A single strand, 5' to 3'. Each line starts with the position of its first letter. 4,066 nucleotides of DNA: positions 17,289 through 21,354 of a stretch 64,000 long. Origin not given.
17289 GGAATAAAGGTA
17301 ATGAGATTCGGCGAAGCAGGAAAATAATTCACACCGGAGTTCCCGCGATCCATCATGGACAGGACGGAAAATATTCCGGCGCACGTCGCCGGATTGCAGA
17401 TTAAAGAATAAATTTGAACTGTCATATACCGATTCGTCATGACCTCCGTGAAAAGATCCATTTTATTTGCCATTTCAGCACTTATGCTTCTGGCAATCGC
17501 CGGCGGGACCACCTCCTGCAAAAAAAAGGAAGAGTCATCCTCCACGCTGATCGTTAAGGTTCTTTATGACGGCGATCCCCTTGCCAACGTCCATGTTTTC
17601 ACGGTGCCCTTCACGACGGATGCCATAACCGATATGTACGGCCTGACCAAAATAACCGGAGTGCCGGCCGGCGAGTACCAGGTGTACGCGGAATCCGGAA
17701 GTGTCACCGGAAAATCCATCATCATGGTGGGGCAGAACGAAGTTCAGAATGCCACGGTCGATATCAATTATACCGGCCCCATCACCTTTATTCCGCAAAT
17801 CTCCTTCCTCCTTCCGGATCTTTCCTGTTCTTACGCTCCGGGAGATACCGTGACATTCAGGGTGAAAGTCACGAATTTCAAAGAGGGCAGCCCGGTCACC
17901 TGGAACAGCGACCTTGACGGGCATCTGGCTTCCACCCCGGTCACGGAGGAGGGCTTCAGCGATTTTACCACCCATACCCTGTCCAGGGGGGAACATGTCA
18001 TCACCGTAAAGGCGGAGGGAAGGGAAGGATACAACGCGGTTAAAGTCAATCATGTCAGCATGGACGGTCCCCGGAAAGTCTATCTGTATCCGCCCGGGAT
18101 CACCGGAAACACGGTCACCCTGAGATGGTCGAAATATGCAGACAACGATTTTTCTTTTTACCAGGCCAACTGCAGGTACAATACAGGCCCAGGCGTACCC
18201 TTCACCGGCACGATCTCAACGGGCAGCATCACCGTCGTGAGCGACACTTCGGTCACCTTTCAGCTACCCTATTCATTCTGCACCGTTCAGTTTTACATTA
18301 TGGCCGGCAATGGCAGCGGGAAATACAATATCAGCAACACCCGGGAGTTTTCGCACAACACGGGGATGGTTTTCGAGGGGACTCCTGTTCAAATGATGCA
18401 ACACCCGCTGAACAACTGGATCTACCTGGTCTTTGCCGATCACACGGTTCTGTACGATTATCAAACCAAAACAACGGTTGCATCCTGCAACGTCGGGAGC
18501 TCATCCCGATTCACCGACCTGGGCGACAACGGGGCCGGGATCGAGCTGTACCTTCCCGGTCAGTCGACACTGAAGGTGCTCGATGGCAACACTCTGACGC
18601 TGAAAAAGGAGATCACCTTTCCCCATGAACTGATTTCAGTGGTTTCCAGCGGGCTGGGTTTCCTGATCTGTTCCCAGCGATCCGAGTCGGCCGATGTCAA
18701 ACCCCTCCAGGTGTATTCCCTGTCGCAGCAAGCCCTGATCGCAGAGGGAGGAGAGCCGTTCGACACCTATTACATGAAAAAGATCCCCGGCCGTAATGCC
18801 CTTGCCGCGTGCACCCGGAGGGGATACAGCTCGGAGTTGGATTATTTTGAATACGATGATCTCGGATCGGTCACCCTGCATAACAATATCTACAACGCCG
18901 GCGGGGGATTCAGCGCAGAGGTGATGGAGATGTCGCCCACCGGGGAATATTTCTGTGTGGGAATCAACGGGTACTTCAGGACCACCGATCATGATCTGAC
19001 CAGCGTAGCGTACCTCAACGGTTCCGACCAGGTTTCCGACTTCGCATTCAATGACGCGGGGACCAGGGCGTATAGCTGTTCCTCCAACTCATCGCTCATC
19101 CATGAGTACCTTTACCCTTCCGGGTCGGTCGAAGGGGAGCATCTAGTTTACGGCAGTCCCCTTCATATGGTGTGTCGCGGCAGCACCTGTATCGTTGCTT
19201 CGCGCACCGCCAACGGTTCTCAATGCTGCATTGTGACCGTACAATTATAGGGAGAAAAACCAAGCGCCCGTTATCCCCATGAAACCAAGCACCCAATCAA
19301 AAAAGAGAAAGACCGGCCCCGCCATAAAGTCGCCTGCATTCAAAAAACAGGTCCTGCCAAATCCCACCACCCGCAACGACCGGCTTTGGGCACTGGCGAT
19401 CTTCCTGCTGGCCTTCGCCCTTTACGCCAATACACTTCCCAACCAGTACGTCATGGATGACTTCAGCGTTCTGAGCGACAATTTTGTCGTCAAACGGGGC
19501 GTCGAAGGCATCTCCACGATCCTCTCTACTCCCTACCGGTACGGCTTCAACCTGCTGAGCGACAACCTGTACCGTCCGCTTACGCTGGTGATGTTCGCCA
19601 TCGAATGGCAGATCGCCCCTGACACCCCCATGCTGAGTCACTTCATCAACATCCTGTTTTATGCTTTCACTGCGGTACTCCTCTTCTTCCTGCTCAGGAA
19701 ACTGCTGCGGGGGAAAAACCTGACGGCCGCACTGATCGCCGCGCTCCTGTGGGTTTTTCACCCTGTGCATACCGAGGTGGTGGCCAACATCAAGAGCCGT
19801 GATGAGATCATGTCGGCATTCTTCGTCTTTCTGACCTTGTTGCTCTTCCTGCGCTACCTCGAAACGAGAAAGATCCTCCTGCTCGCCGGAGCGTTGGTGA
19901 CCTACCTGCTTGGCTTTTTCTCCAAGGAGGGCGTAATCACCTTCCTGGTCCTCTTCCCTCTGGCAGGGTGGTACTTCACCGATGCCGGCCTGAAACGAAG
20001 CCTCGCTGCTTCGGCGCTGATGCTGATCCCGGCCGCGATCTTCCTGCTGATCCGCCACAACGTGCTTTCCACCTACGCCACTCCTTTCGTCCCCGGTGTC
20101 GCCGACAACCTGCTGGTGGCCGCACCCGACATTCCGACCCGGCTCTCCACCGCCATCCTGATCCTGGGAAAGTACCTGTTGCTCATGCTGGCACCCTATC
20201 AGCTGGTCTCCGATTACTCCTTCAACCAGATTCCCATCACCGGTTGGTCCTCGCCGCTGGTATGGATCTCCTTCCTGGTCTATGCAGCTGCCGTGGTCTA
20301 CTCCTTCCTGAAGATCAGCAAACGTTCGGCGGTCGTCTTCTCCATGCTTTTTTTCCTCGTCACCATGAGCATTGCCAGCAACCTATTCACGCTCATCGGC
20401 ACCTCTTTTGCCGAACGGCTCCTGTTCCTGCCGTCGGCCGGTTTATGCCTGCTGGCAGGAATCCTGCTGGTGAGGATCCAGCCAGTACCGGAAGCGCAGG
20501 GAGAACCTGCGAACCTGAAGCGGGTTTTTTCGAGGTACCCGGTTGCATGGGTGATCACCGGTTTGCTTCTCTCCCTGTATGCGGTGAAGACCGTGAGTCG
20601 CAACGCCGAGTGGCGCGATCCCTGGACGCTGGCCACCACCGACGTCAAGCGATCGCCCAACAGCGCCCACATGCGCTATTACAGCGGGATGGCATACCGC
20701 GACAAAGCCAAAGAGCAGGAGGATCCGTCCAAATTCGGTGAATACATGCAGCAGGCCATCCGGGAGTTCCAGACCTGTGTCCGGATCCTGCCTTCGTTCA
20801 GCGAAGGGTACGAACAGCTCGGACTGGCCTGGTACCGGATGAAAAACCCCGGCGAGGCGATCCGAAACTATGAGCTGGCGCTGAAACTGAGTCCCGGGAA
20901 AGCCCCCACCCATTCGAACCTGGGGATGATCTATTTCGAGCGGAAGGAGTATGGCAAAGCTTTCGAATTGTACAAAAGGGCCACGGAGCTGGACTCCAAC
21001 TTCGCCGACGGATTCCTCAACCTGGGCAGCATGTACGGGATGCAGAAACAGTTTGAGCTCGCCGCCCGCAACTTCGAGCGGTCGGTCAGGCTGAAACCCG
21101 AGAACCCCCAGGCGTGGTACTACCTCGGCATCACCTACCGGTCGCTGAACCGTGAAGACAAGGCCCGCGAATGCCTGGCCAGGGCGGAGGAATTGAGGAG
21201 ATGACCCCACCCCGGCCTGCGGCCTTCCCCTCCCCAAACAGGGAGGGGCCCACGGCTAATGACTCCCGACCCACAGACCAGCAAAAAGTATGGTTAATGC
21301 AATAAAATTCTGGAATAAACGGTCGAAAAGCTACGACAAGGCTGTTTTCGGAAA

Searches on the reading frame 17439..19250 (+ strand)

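Call 20: search_protein_families(library=pfam, proteins=[window:17439-19250:+], max_evalue=0.001)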
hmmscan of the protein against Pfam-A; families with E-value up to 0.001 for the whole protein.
window:17439-19250:+ (603 aa): 1 family
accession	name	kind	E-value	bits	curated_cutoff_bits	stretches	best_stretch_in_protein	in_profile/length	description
PF13620.12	CarboxypepD_reg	-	0.00045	20.9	32.3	0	44-106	10-78/82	Carboxypeptidase regulatory-like domain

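Call 34: search_protein_families(library=ncbifam, proteins=[window:17439-19250:+], max_evalue=0.0001)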
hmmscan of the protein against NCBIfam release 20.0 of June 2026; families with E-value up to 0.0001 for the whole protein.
window:17439-19250:+ (603 aa): 0 families

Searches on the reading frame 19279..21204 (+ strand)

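Call 20: search_protein_families(library=pfam, proteins=[window:19279-21204:+], max_evalue=0.001)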
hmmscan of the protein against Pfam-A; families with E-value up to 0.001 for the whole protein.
window:19279-21204:+ (641 aa): 13 families
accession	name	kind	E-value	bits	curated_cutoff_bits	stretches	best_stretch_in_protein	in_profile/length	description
PF00515.34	TPR_1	-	1e-26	92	27.8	4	542-575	1-34/34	Tetratricopeptide repeat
PF07719.23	TPR_2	-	7.5e-24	82.3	27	3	544-574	3-33/34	Tetratricopeptide repeat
PF13414.12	TPR_11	-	8.4e-21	73.8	26.8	2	549-589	1-41/42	TPR repeat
PF13424.12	TPR_12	-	2.8e-17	63.1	30.1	3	544-606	5-75/77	Tetratricopeptide repeat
PF13431.12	TPR_17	-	1.3e-16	59.9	24.4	1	599-631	2-34/34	Tetratricopeptide repeat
PF13181.12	TPR_8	-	1.3e-15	56.6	25.7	0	544-574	3-33/34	Tetratricopeptide repeat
PF13432.12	TPR_16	-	6.4e-12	46.1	32.7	1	591-637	12-58/65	Tetratricopeptide repeat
PF14559.12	TPR_19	-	1.2e-11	45.2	25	1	589-637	4-52/68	Tetratricopeptide repeat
PF13428.12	TPR_14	-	4.4e-09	36.6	23.5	0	580-617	5-42/44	Tetratricopeptide repeat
PF13374.12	TPR_10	-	9.3e-07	29.1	27.5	0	546-568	6-28/42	Tetratricopeptide repeat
PF13371.12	TPR_9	-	1.4e-06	28.7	35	0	588-635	7-54/73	Tetratricopeptide repeat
PF23914.1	TPR_CcmH_CycH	-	8.4e-05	22.9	42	0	606-639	46-79/158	Cytochrome c-type biogenesis protein H TPR domain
PF25063.1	ARM_TT21_C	-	0.001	19.5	35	0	548-614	101-168/209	Tetratricopeptide repeat protein 21 C-terminal ARM domain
